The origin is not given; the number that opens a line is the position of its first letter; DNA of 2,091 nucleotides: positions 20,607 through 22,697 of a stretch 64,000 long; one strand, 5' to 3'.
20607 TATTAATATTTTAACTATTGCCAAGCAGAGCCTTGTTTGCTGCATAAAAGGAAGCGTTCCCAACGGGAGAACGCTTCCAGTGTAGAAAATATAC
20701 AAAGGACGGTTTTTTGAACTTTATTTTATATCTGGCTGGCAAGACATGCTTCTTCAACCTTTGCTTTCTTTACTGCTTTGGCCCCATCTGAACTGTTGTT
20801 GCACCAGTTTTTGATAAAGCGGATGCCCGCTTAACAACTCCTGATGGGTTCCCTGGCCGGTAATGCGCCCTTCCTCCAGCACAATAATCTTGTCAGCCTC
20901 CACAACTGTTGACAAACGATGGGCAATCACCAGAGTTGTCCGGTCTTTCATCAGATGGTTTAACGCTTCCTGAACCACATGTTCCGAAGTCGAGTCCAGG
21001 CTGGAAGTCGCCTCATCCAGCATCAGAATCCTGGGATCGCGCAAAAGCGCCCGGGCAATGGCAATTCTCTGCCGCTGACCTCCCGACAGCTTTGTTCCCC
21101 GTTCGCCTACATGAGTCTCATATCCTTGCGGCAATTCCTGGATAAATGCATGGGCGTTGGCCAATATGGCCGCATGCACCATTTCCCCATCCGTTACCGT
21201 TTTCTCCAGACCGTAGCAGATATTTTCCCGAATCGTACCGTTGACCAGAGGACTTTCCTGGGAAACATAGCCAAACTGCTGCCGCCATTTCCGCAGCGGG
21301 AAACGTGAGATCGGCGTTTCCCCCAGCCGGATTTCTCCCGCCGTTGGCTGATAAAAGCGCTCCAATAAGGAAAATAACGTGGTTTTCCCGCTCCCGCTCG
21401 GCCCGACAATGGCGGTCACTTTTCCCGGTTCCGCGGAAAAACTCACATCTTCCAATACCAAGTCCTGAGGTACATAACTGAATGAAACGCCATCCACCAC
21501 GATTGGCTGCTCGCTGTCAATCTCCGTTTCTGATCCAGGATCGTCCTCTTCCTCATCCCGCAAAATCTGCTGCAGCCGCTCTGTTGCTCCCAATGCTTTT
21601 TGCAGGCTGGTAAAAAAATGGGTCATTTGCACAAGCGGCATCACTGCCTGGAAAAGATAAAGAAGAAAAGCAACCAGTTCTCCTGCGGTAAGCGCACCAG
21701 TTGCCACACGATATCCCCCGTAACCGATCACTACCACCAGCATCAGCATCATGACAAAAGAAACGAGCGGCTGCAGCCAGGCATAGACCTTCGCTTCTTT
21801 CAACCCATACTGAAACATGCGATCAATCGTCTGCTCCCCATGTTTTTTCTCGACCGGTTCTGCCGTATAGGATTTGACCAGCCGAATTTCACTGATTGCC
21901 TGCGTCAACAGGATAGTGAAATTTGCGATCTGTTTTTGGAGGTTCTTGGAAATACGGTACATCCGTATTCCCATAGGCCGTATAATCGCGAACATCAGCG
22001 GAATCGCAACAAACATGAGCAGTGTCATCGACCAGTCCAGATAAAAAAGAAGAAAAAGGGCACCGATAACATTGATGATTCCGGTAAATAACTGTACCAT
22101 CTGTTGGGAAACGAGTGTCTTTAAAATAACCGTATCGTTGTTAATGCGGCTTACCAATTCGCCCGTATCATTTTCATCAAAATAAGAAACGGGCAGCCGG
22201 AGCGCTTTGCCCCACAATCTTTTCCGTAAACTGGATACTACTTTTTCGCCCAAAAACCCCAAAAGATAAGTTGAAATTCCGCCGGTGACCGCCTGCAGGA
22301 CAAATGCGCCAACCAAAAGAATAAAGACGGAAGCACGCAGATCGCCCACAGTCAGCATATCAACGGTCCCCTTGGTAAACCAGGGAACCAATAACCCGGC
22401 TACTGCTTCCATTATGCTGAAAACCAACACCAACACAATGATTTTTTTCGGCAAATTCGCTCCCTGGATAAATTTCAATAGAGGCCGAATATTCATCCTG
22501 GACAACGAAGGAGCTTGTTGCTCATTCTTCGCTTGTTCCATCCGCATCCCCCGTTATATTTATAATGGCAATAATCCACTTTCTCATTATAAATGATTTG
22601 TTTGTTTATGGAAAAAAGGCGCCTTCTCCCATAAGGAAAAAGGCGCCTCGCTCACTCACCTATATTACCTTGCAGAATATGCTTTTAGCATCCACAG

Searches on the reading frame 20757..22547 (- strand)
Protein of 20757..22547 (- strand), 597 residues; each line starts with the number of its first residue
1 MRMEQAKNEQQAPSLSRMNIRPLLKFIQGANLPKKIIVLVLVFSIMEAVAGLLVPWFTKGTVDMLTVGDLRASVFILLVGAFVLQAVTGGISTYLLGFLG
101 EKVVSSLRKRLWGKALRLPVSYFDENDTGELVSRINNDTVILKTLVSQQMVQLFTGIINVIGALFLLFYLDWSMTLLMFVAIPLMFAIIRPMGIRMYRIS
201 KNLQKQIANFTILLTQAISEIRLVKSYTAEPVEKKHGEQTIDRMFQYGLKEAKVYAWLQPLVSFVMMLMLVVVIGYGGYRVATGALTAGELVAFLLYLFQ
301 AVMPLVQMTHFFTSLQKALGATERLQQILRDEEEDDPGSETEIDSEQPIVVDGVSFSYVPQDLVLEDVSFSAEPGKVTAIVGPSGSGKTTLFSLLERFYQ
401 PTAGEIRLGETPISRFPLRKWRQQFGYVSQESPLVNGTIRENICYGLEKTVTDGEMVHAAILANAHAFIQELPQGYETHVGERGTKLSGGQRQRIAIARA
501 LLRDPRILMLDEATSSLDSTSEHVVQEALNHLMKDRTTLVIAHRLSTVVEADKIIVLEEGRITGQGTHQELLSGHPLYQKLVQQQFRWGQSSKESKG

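Call 8: search_protein_families(library=pfam, proteins=[window:20757-22547:-], max_evalue=0.01)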
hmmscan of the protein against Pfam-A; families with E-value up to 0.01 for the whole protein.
window:20757-22547:- (597 aa): 11 families
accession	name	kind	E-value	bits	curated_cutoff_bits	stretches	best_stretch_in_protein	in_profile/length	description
PF00664.28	ABC_membrane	-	6e-54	184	28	1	38-305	2-274/274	ABC transporter transmembrane region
PF00005.33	ABC_tran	-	3.7e-35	122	25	1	365-515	1-137/137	ABC transporter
PF02463.25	SMC_N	-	1.7e-07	31.3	40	1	486-557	136-211/220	RecF/RecN/SMC N terminal domain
PF09818.15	ABC_ATPase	-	3.3e-05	23.5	23.2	0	463-525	135-201/283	P-loop domain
PF13304.12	AAA_21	-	9.5e-05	23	27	1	377-399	1-23/304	AAA domain, putative AbiEii toxin, Type IV TA system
PF13401.12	AAA_22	-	0.00046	20.9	27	1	376-532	6-104/130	AAA domain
PF13476.12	AAA_23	-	0.0018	19.4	27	1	368-393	15-37/201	AAA domain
PF13191.12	AAA_16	-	0.0034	18.3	32.6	1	376-532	25-159/167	AAA ATPase domain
PF13604.12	AAA_30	-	0.0034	17.6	27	0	372-405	15-48/191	AAA domain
PF13555.12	AAA_29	-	0.0049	17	27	0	372-392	19-39/61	P-loop containing region of AAA domain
PF07787.17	TMEM43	-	0.0098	15.7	23.3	1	235-315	164-230/250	Transmembrane protein 43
